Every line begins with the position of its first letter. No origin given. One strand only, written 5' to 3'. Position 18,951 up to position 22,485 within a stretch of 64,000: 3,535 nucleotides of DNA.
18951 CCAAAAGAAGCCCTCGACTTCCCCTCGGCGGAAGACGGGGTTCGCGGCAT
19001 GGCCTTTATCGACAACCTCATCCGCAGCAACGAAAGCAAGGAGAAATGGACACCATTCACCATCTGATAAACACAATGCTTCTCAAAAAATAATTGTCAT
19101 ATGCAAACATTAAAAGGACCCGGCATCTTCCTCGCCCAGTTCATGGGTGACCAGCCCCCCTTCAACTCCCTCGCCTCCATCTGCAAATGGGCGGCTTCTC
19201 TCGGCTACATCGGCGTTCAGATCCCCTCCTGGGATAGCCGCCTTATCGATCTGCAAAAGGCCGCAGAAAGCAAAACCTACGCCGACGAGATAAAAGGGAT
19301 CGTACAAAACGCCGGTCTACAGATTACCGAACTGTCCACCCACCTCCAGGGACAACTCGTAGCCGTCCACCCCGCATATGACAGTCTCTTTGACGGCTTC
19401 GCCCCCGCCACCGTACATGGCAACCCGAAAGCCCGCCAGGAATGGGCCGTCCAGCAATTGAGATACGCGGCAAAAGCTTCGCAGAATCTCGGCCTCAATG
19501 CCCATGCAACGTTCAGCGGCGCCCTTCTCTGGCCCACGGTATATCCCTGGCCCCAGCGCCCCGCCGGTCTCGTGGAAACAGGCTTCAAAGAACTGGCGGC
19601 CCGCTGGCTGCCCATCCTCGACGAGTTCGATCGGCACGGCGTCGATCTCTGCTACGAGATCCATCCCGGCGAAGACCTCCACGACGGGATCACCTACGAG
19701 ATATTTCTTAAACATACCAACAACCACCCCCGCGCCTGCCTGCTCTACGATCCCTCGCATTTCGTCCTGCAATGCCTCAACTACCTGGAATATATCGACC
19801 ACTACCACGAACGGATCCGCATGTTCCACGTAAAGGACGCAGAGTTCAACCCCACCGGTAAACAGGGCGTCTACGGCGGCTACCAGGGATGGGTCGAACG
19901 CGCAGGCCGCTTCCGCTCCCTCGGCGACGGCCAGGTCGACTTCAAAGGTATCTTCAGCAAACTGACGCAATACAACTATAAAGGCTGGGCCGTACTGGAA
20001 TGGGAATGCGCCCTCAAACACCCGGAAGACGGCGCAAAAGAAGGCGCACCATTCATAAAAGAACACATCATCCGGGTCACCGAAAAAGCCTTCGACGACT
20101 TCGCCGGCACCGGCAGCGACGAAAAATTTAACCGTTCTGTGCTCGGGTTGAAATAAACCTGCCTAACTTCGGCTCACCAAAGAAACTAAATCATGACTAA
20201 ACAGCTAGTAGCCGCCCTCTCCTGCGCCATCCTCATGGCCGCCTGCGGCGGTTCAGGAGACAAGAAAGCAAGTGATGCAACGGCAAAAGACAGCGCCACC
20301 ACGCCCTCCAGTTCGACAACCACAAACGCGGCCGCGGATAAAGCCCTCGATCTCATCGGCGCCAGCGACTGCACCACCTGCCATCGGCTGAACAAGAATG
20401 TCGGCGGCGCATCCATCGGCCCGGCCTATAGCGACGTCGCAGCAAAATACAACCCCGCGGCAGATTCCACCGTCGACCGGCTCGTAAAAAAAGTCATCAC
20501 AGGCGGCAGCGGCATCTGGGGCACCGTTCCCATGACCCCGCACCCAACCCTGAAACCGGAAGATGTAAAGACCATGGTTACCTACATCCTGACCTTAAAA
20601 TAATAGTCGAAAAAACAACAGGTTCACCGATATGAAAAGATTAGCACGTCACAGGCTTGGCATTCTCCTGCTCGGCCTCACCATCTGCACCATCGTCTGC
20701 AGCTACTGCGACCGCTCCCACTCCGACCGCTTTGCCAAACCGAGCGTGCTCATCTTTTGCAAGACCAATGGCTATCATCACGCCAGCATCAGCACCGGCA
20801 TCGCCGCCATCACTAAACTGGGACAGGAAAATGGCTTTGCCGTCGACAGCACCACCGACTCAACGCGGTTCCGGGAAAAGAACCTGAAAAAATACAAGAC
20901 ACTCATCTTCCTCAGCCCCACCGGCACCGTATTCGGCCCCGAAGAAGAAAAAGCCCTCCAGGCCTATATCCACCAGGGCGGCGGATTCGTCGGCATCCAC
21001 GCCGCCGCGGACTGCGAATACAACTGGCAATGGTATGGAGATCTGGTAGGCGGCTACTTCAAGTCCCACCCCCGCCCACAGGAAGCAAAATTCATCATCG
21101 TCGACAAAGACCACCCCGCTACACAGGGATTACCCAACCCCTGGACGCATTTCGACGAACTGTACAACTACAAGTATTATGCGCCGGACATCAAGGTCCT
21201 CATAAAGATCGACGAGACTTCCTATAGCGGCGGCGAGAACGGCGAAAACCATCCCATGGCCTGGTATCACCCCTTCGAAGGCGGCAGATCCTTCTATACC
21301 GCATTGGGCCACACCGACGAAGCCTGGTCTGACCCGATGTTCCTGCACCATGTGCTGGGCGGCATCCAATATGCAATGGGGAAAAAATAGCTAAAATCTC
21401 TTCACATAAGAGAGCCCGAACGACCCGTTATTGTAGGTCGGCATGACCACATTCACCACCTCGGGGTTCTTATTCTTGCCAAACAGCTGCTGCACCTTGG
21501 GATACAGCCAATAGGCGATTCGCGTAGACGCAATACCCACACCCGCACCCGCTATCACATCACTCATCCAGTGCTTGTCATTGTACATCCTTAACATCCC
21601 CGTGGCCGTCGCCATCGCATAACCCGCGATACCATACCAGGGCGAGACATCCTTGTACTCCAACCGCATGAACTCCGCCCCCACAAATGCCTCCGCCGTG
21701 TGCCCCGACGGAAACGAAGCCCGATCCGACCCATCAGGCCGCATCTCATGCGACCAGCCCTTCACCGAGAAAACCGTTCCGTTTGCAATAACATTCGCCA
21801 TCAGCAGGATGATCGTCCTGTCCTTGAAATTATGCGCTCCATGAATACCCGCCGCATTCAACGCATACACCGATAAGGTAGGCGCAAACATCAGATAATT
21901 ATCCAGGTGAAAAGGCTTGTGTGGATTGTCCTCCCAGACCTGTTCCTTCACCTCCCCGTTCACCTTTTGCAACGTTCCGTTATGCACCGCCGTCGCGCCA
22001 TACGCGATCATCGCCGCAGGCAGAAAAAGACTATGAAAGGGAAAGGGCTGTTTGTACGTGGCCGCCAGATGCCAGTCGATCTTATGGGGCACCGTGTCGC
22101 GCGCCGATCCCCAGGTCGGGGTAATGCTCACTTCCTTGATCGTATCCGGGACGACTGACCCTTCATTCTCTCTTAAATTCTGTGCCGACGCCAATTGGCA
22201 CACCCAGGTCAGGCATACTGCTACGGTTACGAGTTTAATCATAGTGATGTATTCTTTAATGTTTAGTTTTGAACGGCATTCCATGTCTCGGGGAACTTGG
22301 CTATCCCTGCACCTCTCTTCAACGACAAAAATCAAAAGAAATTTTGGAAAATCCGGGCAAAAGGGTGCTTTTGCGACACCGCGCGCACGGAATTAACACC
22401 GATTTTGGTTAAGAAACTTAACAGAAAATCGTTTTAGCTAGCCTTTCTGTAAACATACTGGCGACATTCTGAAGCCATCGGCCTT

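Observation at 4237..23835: Hydrolase-free PUL: SusC/SusD next to a full oxidative (3-keto) glycoside-cleavage gene set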

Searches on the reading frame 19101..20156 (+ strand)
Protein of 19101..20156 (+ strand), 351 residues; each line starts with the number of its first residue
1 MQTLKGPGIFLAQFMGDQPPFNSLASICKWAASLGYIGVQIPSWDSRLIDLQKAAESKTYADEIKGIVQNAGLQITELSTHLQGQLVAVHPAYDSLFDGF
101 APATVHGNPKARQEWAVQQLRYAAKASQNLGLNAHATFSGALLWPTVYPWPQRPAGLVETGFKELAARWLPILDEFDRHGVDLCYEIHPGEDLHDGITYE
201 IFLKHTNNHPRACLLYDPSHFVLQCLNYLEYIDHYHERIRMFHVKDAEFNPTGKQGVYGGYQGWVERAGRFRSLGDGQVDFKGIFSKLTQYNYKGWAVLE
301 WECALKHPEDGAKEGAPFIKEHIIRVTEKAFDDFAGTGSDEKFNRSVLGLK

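Call 4: search_protein_families(library=pfam, proteins=[window:19101-20156:+])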
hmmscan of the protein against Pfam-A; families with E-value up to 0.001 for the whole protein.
window:19101-20156:+ (351 aa): 1 family
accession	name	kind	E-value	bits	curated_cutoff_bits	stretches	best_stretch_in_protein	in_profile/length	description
PF01261.30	AP_endonuc_2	-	1.4e-35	123.6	31.1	1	29-321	2-248/249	Xylose isomerase-like TIM barrel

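Call 12: search_solved_structures(query=window:19101-20156:+, max_evalue=0.01)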
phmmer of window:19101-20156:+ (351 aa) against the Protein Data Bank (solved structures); distinct sequences matched with E-value up to 0.01: 5.
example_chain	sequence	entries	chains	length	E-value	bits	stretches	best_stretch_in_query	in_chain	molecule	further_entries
8ro4_A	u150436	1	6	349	1.3e-179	600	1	1-350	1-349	2-hydroxy-3-keto-glucal hydratase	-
2zds_A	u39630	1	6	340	1.8e-41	145.4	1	24-330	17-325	Putative DNA-binding protein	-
3cny_A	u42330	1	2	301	3.4e-11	45.8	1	178-324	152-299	Inositol catabolism protein IolE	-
3lmz_A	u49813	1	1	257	0.0037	19.4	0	182-320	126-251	Putative sugar isomerase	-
8tct_A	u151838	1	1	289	0.0041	19.2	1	147-258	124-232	Sugar phosphate isomerase/epimerase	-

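Call 50: search_solved_structures(query=window:19101-20156:+, max_evalue=1e-30, show_alignments=1)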
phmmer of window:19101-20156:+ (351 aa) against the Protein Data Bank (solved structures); distinct sequences matched with E-value up to 1e-30: 2.
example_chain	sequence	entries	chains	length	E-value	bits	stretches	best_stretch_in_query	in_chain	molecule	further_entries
8ro4_A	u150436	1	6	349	1.3e-179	600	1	1-350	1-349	2-hydroxy-3-keto-glucal hydratase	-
2zds_A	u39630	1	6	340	1.8e-41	145.4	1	24-330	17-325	Putative DNA-binding protein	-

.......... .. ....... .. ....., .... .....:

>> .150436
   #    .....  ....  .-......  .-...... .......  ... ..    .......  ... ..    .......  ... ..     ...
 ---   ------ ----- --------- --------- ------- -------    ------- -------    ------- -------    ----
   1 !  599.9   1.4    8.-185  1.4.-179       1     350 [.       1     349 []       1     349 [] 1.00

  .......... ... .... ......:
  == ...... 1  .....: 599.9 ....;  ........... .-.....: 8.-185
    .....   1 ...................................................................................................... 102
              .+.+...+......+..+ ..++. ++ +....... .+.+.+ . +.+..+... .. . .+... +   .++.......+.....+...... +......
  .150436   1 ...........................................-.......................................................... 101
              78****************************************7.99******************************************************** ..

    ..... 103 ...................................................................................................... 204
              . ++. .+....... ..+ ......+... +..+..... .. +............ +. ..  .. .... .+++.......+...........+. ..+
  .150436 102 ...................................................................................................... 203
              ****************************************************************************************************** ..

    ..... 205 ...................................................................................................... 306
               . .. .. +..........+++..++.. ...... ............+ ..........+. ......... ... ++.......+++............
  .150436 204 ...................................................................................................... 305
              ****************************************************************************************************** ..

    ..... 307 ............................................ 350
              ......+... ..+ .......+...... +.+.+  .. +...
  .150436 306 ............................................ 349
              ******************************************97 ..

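Call 52: search_protein_families(library=ncbifam, proteins=[window:19101-20156:+], max_evalue=0.00001)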
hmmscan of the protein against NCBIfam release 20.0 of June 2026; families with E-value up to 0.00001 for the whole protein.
window:19101-20156:+ (351 aa): 1 family
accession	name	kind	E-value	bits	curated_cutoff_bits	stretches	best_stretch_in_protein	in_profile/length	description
TIGR04379.1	myo_inos_iolE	equivalog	5.2e-18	65.6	290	1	150-322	117-289/290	myo-inosose-2 dehydratase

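Call 57: search_dna_similar(query=window:19101-20156:+, collection=plasmids, mode=protein, max_rows=25)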
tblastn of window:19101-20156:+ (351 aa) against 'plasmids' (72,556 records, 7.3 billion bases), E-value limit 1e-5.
Records with a match: 358; places in all: 368; records where one place covers at least 80% of the query: 332.
Best place of each record, by identity: 80-90% 1; 60-80% 304; <60% 53.
By first word of the organism name: Phaeobacter 58; Pantoea 54; Pseudosulfitobacter 46; Paracoccus 31; Sulfitobacter 15; Rhizobium 13; Azospirillum 10; Sphingobium 8; Deinococcus 8; Lactiplantibacillus 7; and 57 more.
By predicted mobility (MOB-suite, as given by PLSDB): non-mobilizable 317; conjugative 23; mobilizable 18.
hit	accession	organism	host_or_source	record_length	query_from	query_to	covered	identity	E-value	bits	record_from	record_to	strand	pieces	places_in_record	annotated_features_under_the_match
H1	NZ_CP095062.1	Hymenobacter volaticus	single cell,air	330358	1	346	99%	81.2%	0e+0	607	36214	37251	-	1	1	sugar phosphate isomerase/epimerase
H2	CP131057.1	Hyphomicrobiales bacterium UR115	tomato,bacteria,rhizosphere soil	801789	1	350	100%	76.0%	0e+0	577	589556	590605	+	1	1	none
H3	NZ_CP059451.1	Azospirillum brasilense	Prokaryotes,soil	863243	1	350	100%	75.4%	5e-179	557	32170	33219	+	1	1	sugar phosphate isomerase/epimerase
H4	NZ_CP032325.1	Azospirillum argentinense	soil sample,Agricultural field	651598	1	350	100%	75.1%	2e-178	556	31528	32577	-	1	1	sugar phosphate isomerase/epimerase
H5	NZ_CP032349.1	Azospirillum brasilense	soil sample,Agricultural field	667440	1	350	100%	74.9%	5e-178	554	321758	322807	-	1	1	sugar phosphate isomerase/epimerase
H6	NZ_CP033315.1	Azospirillum brasilense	rhizosphere soil of Digitaria ...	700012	1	350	100%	74.9%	7e-178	554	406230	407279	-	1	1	sugar phosphate isomerase/epimerase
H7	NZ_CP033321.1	Azospirillum brasilense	rhizosphere soil of Cynodon ...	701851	1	350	100%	74.9%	7e-178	554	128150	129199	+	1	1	sugar phosphate isomerase/epimerase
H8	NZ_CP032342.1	Azospirillum brasilense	soil sample,Agricultural field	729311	1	350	100%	74.9%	7e-178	554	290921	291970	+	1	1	sugar phosphate isomerase/epimerase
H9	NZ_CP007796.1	Azospirillum argentinense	Triticum aestivum L.,Root,wheat ...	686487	1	350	100%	74.9%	7e-178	554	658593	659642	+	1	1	sugar phosphate isomerase/epimerase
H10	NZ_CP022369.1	Azospirillum sp. TSH58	single cell,paddy soils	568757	1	350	100%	74.6%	4e-178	555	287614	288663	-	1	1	sugar phosphate isomerase/epimerase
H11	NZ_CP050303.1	Phyllobacterium sp. 628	Oxytropis pumilio,cell culture,root ...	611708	1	350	100%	73.7%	7e-177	551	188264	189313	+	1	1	sugar phosphate isomerase/epimerase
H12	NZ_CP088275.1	Phyllobacterium sp. T1293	Melilotus albus,Cell culture,root nodule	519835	1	350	100%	73.4%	2e-176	550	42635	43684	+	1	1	sugar phosphate isomerase/epimerase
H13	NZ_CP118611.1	Ensifer adhaerens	Pure isolate,Rhizosphere of Cyperus ...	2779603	1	350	100%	73.1%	9e-178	553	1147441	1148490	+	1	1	none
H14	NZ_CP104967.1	Phyllobacterium sp. A18/5-2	Vicia costata,cell culture,root nodule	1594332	1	351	100%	72.9%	4e-176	549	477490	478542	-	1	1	none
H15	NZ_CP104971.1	Phyllobacterium zundukense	Vicia costata,cell culture,root nodule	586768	1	351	100%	72.7%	2e-175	546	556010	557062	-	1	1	sugar phosphate isomerase/epimerase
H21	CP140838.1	Rhizobium beringeri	Trifolium pratense,whole organism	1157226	1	350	100%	72.3%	5e-177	551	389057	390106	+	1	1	sugar phosphate isomerase/epimerase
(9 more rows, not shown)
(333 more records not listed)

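Call 58: get_annotated_region(hit=H1, flank=15000)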
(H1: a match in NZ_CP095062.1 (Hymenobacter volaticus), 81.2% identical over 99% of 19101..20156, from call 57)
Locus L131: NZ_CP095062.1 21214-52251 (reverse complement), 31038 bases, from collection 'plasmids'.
description: Hymenobacter volaticus strain 5420 S-77 plasmid unnamed1, complete sequence
organism: Hymenobacter volaticus (NCBI taxid 2932254)
taxonomy: Bacteria; Bacteroidota; Cytophagia; Cytophagales; Hymenobacteraceae; Hymenobacter; Hymenobacter volaticus
host: -; source: single cell,air; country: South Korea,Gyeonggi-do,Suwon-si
typing (MOB-suite, as given by PLSDB): non-mobilizable
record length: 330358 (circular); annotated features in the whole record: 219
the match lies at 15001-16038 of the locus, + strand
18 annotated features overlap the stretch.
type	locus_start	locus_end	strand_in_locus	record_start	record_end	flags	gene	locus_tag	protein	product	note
CDS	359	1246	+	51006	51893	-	-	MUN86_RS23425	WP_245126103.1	carbohydrate kinase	GO:0005975 - carbohydrate metabolic process [Evidence IEA]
CDS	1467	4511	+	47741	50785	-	-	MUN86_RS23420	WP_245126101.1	SusC/RagA family TonB-linked outer membrane protein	GO:0071702 - organic substance transport [Evidence IEA]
CDS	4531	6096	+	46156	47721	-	-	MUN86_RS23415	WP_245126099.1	RagB/SusD family nutrient uptake outer membrane protein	-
CDS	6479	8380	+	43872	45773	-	-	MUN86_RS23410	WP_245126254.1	glycoside hydrolase family 65 protein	-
CDS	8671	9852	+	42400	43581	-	-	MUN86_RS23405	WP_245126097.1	thioredoxin family protein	-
CDS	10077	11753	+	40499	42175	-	-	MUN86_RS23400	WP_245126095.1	GMC family oxidoreductase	-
CDS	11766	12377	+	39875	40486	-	-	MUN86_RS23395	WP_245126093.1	gluconate 2-dehydrogenase subunit 3 family protein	-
CDS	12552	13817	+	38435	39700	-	-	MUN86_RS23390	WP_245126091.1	nucleoside permease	GO:0015858 - nucleoside transport [Evidence IEA]; GO:0055085 - transmembrane transport [Evidence IEA]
CDS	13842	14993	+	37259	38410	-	-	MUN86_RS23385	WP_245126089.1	Gfo/Idh/MocA family oxidoreductase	-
CDS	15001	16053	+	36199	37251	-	-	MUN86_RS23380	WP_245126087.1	sugar phosphate isomerase/epimerase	-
CDS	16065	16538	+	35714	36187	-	-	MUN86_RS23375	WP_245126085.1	c-type cytochrome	-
CDS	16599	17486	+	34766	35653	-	-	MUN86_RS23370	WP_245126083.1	TIM barrel protein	-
CDS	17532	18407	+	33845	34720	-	-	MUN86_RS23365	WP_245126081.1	sugar phosphate isomerase/epimerase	-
CDS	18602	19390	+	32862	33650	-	-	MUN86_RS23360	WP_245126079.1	DUF1080 domain-containing protein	-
CDS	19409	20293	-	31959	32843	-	-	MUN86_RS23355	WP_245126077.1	sugar phosphate isomerase/epimerase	-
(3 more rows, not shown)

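Call 59: get_annotated_region(hit=H21, flank=10000)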
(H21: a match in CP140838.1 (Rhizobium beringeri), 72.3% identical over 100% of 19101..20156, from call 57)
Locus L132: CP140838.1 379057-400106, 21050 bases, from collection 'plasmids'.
description: Rhizobium beringeri strain TP37 plasmid pRlX3, complete sequence
organism: Rhizobium beringeri (NCBI taxid 3019934)
taxonomy: Bacteria; Pseudomonadota; Alphaproteobacteria; Hyphomicrobiales; Rhizobiaceae; Rhizobium; Rhizobium beringeri
host: -; source: Trifolium pratense,whole organism; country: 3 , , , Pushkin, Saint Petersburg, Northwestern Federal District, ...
typing (MOB-suite, as given by PLSDB): conjugative; relaxase MOBQ; mating-pair formation MPF_T
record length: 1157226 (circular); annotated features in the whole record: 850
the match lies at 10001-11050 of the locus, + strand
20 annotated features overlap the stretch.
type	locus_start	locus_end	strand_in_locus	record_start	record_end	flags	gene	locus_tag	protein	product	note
CDS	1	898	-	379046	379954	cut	-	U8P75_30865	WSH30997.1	nucleotidyltransferase and HEPN domain-containing protein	-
CDS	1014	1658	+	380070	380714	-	-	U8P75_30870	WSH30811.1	UPF0158 family protein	-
CDS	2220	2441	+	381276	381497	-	-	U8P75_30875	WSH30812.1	hypothetical protein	-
CDS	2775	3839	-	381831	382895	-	-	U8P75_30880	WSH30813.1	LacI family DNA-binding transcriptional regulator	-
CDS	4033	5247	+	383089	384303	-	-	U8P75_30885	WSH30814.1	sugar ABC transporter substrate-binding protein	-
CDS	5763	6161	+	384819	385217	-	-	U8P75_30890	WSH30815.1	sugar ABC transporter permease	-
CDS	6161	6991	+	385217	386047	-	-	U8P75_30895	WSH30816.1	carbohydrate ABC transporter permease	-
CDS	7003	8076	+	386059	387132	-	-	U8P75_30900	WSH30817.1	Gfo/Idh/MocA family oxidoreductase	-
CDS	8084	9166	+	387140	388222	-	ugpC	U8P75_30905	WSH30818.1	sn-glycerol-3-phosphate ABC transporter ATP-binding protein UgpC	-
CDS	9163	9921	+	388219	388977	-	-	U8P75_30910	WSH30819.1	sugar phosphate isomerase/epimerase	-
CDS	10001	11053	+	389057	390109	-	-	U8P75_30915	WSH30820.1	sugar phosphate isomerase/epimerase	-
CDS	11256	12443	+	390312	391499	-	-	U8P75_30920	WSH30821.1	Gfo/Idh/MocA family oxidoreductase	-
CDS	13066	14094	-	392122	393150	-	-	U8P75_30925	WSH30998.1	NADP-dependent oxidoreductase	-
CDS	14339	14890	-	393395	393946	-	-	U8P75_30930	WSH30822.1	OsmC family protein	-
CDS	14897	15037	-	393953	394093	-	-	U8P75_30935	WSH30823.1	hypothetical protein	-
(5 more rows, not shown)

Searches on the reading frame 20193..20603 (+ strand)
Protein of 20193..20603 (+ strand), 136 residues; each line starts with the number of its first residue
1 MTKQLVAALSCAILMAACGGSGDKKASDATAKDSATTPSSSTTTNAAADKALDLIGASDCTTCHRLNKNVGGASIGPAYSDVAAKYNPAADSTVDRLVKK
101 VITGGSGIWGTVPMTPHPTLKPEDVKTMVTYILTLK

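Call 4: search_protein_families(library=pfam, proteins=[window:20193-20603:+])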
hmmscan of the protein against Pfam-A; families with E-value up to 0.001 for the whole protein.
window:20193-20603:+ (136 aa): 2 families
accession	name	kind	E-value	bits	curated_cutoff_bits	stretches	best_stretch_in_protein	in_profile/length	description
PF00034.26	Cytochrom_C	-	3.6e-08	35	21.3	1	55-136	8-90/90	Cytochrome c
PF13442.11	Cytochrome_CBB3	-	5.1e-05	24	27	1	57-132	11-68/68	Cytochrome C oxidase, cbb3-type, subunit III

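Call 52: search_protein_families(library=ncbifam, proteins=[window:20193-20603:+], max_evalue=0.00001)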
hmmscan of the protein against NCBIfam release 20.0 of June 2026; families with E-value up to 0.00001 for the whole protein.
window:20193-20603:+ (136 aa): 1 family
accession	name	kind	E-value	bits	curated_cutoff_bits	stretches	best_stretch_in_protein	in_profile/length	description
NF045774.1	cytochro_C551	exception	8.4e-09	35.4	118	1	3-106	3-86/110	cytochrome c551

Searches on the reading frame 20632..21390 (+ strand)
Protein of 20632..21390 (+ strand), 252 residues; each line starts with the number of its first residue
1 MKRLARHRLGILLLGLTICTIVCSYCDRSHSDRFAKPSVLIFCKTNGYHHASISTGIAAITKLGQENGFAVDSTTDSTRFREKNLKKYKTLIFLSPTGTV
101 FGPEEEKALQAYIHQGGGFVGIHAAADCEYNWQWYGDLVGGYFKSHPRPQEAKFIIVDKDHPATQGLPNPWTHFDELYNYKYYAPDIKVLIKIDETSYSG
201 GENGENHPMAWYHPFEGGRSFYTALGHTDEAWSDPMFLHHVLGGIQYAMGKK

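Call 4: search_protein_families(library=pfam, proteins=[window:20632-21390:+])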
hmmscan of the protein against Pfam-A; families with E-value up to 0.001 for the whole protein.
window:20632-21390:+ (252 aa): 1 family
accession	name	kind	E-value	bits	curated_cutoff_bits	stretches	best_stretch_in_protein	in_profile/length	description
PF06283.17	ThuA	-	7.7e-76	255.4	33.4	1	39-248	2-209/209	Trehalose utilisation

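Call 15: search_solved_structures(query=window:20632-21390:+, max_evalue=0.001)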
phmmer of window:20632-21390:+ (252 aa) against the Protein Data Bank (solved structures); distinct sequences matched with E-value up to 0.001: 2.
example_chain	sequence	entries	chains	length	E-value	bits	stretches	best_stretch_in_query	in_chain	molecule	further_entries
4jqs_A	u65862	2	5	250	1.4e-17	67.1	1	58-234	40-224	hypothetical protein | Uncharacterized protein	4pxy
4e5v_A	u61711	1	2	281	3.5e-08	36.3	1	140-235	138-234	Putative thua-like protein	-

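Call 52: search_protein_families(library=ncbifam, proteins=[window:20632-21390:+], max_evalue=0.00001)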
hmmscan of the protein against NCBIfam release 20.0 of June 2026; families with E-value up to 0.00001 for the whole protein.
window:20632-21390:+ (252 aa): 0 families

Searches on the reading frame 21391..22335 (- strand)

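Call 4: search_protein_families(library=pfam, proteins=[window:21391-22335:-])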
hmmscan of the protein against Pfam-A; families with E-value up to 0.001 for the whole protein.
window:21391-22335:- (314 aa): 2 families
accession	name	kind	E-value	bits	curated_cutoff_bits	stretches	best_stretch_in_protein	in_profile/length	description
PF01569.27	PAP2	-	3.5e-14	53.1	27.2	1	199-280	47-127/130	PAP2 superfamily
PF14378.12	PAP2_3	-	0.00054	20.2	27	1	198-270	114-187/190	PAP2 superfamily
